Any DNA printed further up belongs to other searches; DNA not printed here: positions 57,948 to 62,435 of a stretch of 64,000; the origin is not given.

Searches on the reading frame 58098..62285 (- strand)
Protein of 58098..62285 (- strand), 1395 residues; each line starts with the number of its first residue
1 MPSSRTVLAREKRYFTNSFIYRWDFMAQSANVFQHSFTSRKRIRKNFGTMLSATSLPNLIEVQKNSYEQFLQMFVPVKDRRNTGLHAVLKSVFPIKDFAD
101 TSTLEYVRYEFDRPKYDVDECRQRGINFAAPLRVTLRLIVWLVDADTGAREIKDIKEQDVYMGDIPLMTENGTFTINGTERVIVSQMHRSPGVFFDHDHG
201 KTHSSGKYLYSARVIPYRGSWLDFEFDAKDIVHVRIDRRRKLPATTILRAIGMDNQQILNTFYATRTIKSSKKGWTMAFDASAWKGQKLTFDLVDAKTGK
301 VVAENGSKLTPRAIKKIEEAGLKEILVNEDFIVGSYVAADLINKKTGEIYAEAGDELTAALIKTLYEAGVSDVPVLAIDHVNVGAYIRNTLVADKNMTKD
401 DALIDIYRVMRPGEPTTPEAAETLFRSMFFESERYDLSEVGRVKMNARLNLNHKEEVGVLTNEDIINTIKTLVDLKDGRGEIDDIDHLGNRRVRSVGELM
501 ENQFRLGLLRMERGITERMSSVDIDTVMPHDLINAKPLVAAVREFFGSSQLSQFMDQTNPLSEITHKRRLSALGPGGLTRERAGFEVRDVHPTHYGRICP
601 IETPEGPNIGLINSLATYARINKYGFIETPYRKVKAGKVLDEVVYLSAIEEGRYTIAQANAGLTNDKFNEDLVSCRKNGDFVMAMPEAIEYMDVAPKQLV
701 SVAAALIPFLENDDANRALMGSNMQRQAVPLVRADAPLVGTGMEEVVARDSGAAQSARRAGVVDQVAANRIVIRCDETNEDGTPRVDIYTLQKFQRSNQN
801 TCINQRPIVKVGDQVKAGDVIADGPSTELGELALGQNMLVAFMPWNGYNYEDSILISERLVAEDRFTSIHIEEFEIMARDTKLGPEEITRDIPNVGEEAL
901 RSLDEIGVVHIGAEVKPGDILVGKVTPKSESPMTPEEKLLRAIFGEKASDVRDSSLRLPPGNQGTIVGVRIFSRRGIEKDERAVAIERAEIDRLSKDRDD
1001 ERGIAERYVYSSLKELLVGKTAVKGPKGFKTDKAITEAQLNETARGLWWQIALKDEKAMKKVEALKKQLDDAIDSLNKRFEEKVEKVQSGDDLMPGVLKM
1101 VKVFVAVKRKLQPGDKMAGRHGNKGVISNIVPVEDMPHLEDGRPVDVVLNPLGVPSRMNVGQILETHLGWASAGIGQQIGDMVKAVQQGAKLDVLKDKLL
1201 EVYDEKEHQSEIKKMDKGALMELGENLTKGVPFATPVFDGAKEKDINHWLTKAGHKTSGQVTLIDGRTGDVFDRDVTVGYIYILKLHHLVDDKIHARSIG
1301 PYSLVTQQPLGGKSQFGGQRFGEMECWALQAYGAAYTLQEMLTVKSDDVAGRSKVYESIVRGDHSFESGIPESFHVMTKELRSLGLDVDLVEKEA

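Call 25: search_solved_structures(query=window:58098-62285:-, max_evalue=1e-100)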
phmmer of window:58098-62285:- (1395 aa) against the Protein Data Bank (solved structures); distinct sequences matched with E-value up to 1e-100: 48.
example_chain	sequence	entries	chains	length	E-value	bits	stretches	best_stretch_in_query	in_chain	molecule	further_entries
7ye1_C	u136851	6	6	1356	0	2120.9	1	35-1390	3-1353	DNA-directed RNA polymerase subunit beta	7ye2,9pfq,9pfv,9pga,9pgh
7f0r_C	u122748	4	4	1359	0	1793.8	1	35-1390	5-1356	DNA-directed RNA polymerase subunit beta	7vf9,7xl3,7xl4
7xya_C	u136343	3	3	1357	0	1793.7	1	35-1390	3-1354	DNA-directed RNA polymerase subunit beta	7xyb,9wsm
6j9e_C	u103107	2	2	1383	0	1744.6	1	34-1391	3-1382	DNA-directed RNA polymerase subunit beta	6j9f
8hkc_C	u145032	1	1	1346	0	1726.3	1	33-1392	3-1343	DNA-directed RNA polymerase subunit beta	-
10ma_I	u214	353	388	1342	0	1724.1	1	35-1391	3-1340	DNA-directed RNA polymerase subunit beta | Escherichia coli RNA polymerase beta subunit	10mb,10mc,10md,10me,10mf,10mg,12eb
8g7e_I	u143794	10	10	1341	0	1723.7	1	35-1390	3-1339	DNA-directed RNA polymerase subunit beta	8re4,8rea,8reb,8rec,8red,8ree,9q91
6n4c_C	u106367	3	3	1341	0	1723.7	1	35-1391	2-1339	DNA-directed RNA polymerase subunit beta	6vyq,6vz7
7mkn_C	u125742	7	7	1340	0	1723.3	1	35-1391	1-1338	DNA-directed RNA polymerase subunit beta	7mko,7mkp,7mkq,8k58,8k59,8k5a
6awb_03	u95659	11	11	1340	0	1723.3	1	35-1390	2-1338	DNA-directed RNA polymerase subunit beta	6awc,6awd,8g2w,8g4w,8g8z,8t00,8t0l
5uaq_C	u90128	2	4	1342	0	1721.3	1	35-1391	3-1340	DNA-directed RNA polymerase subunit beta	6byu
5uaj_C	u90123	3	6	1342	0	1721.3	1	35-1391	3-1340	DNA-directed RNA polymerase subunit beta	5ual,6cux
3lu0_C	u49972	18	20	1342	0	1720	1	35-1391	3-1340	DNA-directed RNA polymerase subunit beta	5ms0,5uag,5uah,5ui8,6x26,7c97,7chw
9gdo_C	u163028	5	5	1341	0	1705.3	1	35-1391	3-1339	DNA-directed RNA polymerase subunit beta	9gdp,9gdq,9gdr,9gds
6wmp_C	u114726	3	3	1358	0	1643.9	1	34-1390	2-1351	DNA-directed RNA polymerase subunit beta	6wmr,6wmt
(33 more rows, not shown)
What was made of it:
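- RpoB is closest to PDB entry 7ye1, which I recall to be Caulobacter (call 25).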
